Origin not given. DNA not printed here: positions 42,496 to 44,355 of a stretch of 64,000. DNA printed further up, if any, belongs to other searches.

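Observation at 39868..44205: A single 1445-aa polypeptide joining NDP-sugar pyrophosphorylase-like, type I phosphomannose isomerase and phosphomannomutase domains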

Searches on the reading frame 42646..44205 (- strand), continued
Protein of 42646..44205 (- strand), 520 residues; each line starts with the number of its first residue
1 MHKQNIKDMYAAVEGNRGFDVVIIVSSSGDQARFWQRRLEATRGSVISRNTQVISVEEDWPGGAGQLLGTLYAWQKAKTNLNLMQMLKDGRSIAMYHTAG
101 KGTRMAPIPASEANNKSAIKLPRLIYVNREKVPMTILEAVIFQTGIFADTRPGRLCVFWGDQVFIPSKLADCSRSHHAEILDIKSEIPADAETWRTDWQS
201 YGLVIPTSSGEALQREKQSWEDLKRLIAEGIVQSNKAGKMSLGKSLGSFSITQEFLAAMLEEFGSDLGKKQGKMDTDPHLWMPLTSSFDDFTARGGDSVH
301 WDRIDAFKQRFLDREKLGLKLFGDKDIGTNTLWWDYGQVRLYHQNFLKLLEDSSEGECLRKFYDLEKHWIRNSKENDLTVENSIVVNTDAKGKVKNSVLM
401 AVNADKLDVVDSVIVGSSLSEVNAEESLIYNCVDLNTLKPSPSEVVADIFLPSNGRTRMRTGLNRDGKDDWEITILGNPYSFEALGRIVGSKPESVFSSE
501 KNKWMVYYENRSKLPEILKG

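Call 34: find_encoding_contigs(protein=P0030, flank=7000, max_places=2)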
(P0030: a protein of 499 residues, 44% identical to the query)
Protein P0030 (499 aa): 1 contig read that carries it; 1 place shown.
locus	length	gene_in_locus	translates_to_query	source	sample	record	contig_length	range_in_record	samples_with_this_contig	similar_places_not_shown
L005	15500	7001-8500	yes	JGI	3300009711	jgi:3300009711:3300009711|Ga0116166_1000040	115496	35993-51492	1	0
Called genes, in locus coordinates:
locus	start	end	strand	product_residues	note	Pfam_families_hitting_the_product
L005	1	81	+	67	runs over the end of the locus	-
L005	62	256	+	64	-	-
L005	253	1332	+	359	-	PF01933:CofD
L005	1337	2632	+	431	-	PF00483:NTP_transferase, PF12804:NTP_transf_3, PF25084:LbH_EIF2B (faint), PF00132:Hexapep, PF14602:Hexapep_2 (faint), PF25087:GMPPB_C (weak), PF00132:Hexapep (weak)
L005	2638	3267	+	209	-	PF00702:Hydrolase (weak), PF13419:HAD_2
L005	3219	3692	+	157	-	PF01951:Archease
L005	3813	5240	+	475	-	PF01139:RtcB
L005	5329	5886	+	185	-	PF04011:LemA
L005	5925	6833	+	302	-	PF01435:Peptidase_M48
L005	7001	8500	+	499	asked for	-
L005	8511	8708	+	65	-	PF12797:Fer4_2, PF25160:LdpA_Fe-S-bd (faint), PF00037:Fer4 (weak), PF12837:Fer4_6 (weak), PF13237:Fer4_10 (weak), PF13459:Fer4_15, PF13370:Fer4_13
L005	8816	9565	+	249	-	PF00106:adh_short, PF08659:KR, PF13561:adh_short_C2, PF23441:SDR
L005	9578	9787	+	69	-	PF08984:DUF1858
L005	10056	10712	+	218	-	PF13483:Lactamase_B_3, PF12706:Lactamase_B_2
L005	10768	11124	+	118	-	-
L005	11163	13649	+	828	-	PF00521:DNA_topoisoIV, PF03989:DNA_gyraseA_C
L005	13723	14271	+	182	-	PF01209:Ubie_methyltran, PF01135:PCMT (weak), PF01728:FtsJ (weak), PF05175:MTS, PF13847:Methyltransf_31, PF13649:Methyltransf_25, PF08241:Methyltransf_11, PF08242:Methyltransf_12, +2 more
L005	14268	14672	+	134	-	PF18895:T4SS_pilin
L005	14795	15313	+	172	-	PF18895:T4SS_pilin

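Call 35: search_protein_representatives(alignment_id=A1)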
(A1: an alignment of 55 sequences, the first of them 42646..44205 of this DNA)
Query: 55 sequences, 500 profile positions. Proteins with E-value up to 0.001 (for the whole library): 1077; up to 1e-10: 752; up to 1e-30: 334. The best 150 are listed.
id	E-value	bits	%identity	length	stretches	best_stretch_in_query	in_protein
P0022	9.0e-215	730.2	-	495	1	1-491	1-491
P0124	2.5e-206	702.4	-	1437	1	9-490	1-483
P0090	4.5e-203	691.7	-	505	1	3-498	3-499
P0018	6.5e-195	664.7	-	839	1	9-492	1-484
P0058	9.5e-193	657.6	-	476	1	4-493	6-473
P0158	8.7e-176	601.6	-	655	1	3-493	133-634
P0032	3.0e-175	599.8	-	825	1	8-497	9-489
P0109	2.8e-168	576.9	-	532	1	3-494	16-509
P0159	4.4e-167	572.9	-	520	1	4-488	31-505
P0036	7.0e-163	559.0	-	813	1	9-493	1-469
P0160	1.1e-162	558.4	-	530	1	4-492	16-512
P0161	1.5e-162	558.0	-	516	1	4-496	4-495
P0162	1.5e-161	554.6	-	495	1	3-495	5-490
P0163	2.4e-160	550.7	-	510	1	1-493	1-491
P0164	3.6e-159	546.8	-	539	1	7-496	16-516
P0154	1.2e-148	512.1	-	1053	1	11-494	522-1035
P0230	2.1e-128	445.3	-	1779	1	5-491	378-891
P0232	9.3e-127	439.9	-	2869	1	8-496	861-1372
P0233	8.9e-125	433.4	-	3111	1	6-492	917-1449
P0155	3.5e-123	428.1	-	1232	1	13-495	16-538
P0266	5.3e-109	381.3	-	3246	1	5-493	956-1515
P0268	3.4e-108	378.7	-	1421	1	4-492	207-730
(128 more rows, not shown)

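Call 36: search_protein_families(library=pfam, proteins=[P0232, P0233, P0230, P0268, P0158], max_evalue=0.001)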
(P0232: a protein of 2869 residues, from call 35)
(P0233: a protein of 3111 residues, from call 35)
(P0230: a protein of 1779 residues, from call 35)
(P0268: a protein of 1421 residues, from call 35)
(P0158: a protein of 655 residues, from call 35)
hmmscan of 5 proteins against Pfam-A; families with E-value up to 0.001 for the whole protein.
P0232 (2869 aa): 4 families
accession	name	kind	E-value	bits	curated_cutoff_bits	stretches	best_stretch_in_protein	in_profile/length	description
PF02878.22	PGM_PMM_I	-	5.2e-19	68.7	22.5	1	1561-1693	3-130/138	Phosphoglucomutase/phosphomannomutase, alpha/beta/alpha domain I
PF02879.22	PGM_PMM_II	-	1.6e-15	57.9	29.3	1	1732-1829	2-103/103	Phosphoglucomutase/phosphomannomutase, alpha/beta/alpha domain II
PF02880.22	PGM_PMM_III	-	1e-07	32.5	20.7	1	1834-1950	2-109/115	Phosphoglucomutase/phosphomannomutase, alpha/beta/alpha domain III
PF00408.26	PGM_PMM_IV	-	1.3e-07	32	23.1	1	2025-2092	12-64/68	Phosphoglucomutase/phosphomannomutase, C-terminal domain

P0233 (3111 aa): 3 families
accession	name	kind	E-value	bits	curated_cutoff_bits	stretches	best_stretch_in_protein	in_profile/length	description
PF02878.22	PGM_PMM_I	-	1.9e-09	37.8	22.5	1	1698-1757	76-136/138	Phosphoglucomutase/phosphomannomutase, alpha/beta/alpha domain I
PF02879.22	PGM_PMM_II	-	5e-08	33.8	29.3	1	1793-1897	2-103/103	Phosphoglucomutase/phosphomannomutase, alpha/beta/alpha domain II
PF02880.22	PGM_PMM_III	-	1.2e-05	25.8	20.7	1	1902-2033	2-110/115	Phosphoglucomutase/phosphomannomutase, alpha/beta/alpha domain III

P0230 (1779 aa): 0 families

P0268 (1421 aa): 1 family
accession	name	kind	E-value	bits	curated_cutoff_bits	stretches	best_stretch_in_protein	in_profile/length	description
PF00923.25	TAL_FSA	-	1.2e-13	51.5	27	1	974-1303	18-255/285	Transaldolase/Fructose-6-phosphate aldolase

P0158 (655 aa): 0 families

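Call 37: list_cluster_members(proteins=[P0232, P0233, P0266, P0230, P0268, P0137, P0139, P0141, P0155, P0135])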
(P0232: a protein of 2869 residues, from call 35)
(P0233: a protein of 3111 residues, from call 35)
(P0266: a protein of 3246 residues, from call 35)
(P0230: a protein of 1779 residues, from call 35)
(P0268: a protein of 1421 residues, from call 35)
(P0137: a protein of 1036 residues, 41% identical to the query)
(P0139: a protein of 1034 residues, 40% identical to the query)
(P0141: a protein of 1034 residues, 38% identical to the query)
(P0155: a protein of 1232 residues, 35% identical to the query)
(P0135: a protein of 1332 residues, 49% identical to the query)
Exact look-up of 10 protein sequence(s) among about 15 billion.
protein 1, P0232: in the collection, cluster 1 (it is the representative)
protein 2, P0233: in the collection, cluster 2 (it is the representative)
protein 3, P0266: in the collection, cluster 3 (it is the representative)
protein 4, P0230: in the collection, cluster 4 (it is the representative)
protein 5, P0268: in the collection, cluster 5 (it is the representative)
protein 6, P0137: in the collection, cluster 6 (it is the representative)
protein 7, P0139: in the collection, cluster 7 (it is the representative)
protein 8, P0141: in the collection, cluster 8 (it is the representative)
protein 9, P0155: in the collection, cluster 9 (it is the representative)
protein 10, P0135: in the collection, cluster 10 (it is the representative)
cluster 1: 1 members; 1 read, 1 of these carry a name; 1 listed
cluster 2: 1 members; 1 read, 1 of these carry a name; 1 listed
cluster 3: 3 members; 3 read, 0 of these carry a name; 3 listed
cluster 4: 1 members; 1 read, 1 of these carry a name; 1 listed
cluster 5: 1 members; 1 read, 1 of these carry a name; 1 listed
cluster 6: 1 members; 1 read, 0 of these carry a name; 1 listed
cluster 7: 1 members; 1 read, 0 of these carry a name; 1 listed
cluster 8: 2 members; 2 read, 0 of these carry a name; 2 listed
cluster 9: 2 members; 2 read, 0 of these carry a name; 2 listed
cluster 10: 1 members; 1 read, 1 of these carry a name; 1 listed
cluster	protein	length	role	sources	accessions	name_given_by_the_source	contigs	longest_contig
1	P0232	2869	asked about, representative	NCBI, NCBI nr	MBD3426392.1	MAG: hypothetical protein GF409_04070 [Candidatus Omnitrophica bacterium] | hypothetical protein [Candidatus Omnitrophota bacterium]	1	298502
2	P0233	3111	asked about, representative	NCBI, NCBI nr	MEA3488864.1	MAG: hypothetical protein U9R44_00775 [Candidatus Omnitrophota bacterium] | hypothetical protein [Candidatus Omnitrophota bacterium]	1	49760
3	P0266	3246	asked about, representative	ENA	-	-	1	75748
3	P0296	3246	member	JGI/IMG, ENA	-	-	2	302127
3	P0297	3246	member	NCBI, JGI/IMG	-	-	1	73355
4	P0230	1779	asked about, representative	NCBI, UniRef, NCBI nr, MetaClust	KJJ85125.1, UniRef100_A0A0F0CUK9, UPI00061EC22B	conserved hypothetical protein, secreted [Candidatus Omnitrophus magneticus] | Uncharacterized protein n=1 Tax=Candidatus Omnitrophus magneticus TaxID=1609969 ... | status=active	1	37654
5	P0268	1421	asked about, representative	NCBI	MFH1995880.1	MAG: transaldolase family protein, partial [Candidatus Omnitrophota bacterium]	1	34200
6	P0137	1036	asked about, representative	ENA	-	-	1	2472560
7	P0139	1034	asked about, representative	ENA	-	-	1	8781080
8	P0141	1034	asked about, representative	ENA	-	-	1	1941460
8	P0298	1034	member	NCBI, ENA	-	-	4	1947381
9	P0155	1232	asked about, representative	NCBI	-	-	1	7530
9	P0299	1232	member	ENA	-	-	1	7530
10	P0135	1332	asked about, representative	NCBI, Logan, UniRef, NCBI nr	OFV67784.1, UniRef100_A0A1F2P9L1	MAG: protein containing Alpha-D-phosphohexomutase, alpha/beta/alpha domain I [Candidatus ... | Protein containing Alpha-D-phosphohexomutase, alpha/beta/alpha domain I n=1 ...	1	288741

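Call 57: find_related_loci(query=A1, collection=genome_contigs, flank=10000)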
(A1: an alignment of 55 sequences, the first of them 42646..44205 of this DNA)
Query A1 (520 aa) in genome_contigs; peptide patterns used: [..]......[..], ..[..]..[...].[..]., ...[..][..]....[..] (x = any residue, [..] = any of these).
174 stretches matched a pattern; 124 encode a relative of the query (tblastn E <= 1e-3); the best 80 are kept; 80 distinct loci.
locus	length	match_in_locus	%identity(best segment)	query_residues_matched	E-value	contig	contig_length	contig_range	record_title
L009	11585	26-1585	85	1-520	0e+0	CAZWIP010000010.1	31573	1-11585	MAG TPA_asm: uncultured Dehalococcoidia bacterium isolate SRP077602_co2_112 genome assembly, contig: NODE_2133_length_31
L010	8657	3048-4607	68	1-520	0e+0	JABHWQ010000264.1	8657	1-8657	MAG: Chloroflexi bacterium isolate SI047_bin16 k141_565368, whole genome shotgun sequence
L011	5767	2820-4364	61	1-519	0e+0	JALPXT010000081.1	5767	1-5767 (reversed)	Dehalococcoidia bacterium isolate AH-958-E22 AH-958-E22_NODE_78, whole genome shotgun sequence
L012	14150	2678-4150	63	1-492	0e+0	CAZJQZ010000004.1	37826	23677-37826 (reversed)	MAG TPA_asm: uncultured Dehalococcoidia bacterium isolate binchicken_co334_59 genome assembly, contig: NODE_1731_length_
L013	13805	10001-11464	64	1-489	0e+0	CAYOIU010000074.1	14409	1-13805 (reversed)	MAG TPA_asm: uncultured Desulfobacteraceae bacterium isolate SRP214966_co4_492 genome assembly, contig: NODE_3939_length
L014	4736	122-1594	63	1-492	0e+0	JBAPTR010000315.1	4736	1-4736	MAG: Desulfatiglandaceae bacterium isolate MFD01219_ilm_asm_bin15 k127_31260, whole genome shotgun sequence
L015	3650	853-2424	58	1-519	0e+0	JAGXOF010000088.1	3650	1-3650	Dehalococcoidia bacterium LH_S1 NODE_88_length_3650_cov_6.781363, whole genome shotgun sequence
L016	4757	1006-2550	60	1-519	0e+0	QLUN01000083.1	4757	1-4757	MAG: Chloroflexota bacterium isolate BS517 DDT25_83, whole genome shotgun sequence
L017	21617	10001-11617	57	1-496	0e+0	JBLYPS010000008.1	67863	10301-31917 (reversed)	MAG: Dehalococcoidia bacterium isolate CedChl2 CedChl2_contig_8, whole genome shotgun sequence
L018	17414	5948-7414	57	1-489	0e+0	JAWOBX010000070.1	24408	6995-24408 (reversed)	MAG: Dehalococcoidia bacterium isolate BLK3-3.bin.35 k191_1692186, whole genome shotgun sequence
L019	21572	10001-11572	58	1-519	0e+0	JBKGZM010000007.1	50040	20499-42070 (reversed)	MAG: Dehalococcoidia bacterium isolate C5M10_15 NODE_120_length_50040_cov_11.305932, whole genome shotgun sequence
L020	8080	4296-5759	57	1-489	0e+0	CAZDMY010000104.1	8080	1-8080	MAG TPA_asm: uncultured Dehalococcoidia bacterium isolate SRP332253_co2_55 genome assembly, contig: NODE_9315_length_808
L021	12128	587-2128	53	1-518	0e+0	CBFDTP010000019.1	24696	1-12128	MAG TPA_asm: uncultured Dehalococcoidia bacterium isolate SRR6823440_metabat2_48 genome assembly, contig: ERZ650341.929,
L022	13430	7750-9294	61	1-519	0e+0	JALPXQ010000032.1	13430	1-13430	Dehalococcoidia bacterium isolate AH-958-E16 AH-958-E16_NODE_32, whole genome shotgun sequence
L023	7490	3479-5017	52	1-519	0e+0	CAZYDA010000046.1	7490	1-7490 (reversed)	MAG TPA_asm: uncultured Dehalococcoidia bacterium isolate binchicken_co6_452 genome assembly, contig: NODE_12802_length_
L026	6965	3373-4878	50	6-514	2e-172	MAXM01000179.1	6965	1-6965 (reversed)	MAG: Desulfobacterales bacterium C00003106 5579_contig_36413, whole genome shotgun sequence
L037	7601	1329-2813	39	1-490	5e-127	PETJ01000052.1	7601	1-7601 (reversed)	MAG: Candidatus Nealsonbacteria bacterium CG01_land_8_20_14_3_00_12 CG01_land_8_20_14_3.00_scaffold_2727_c, whole genome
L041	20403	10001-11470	39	4-485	6e-122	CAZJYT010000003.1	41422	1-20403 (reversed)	MAG TPA_asm: uncultured Candidatus Saccharibacteria bacterium isolate binchicken_co6_53 genome assembly, contig: NODE_59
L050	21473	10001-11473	41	5-485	1e-114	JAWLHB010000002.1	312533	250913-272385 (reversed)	MAG: Lentisphaeria bacterium isolate 30dZY2.bin.23 NODE_83_length_312533_cov_11.082853, whole genome shotgun sequence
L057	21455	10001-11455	39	5-485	2e-108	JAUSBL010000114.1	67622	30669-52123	MAG: Candidatus Latescibacterota bacterium isolate E6_metabat.bin.61 E6_k141_345669, whole genome shotgun sequence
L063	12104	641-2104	40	5-488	8e-105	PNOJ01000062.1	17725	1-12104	MAG: Gemmatimonas sp. isolate SW.020 SW_1001942_17725, whole genome shotgun sequence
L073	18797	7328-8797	40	3-485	6e-105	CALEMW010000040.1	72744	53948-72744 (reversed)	MAG TPA_asm: uncultured bacterium isolate ERR2206774_bin.11_CONCOCT_v1.1_MAG genome assembly, contig: ERZ889078.94, whol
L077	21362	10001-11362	38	17-464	3e-97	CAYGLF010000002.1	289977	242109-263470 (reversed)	MAG TPA_asm: uncultured bacterium isolate ERP117304_co1_173 genome assembly, contig: NODE_40_length_289977_cov_15.617159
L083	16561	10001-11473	36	5-483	1e-93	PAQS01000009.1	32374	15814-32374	MAG: Waddliaceae bacterium isolate SP13 MHASMcontig_2675428, whole genome shotgun sequence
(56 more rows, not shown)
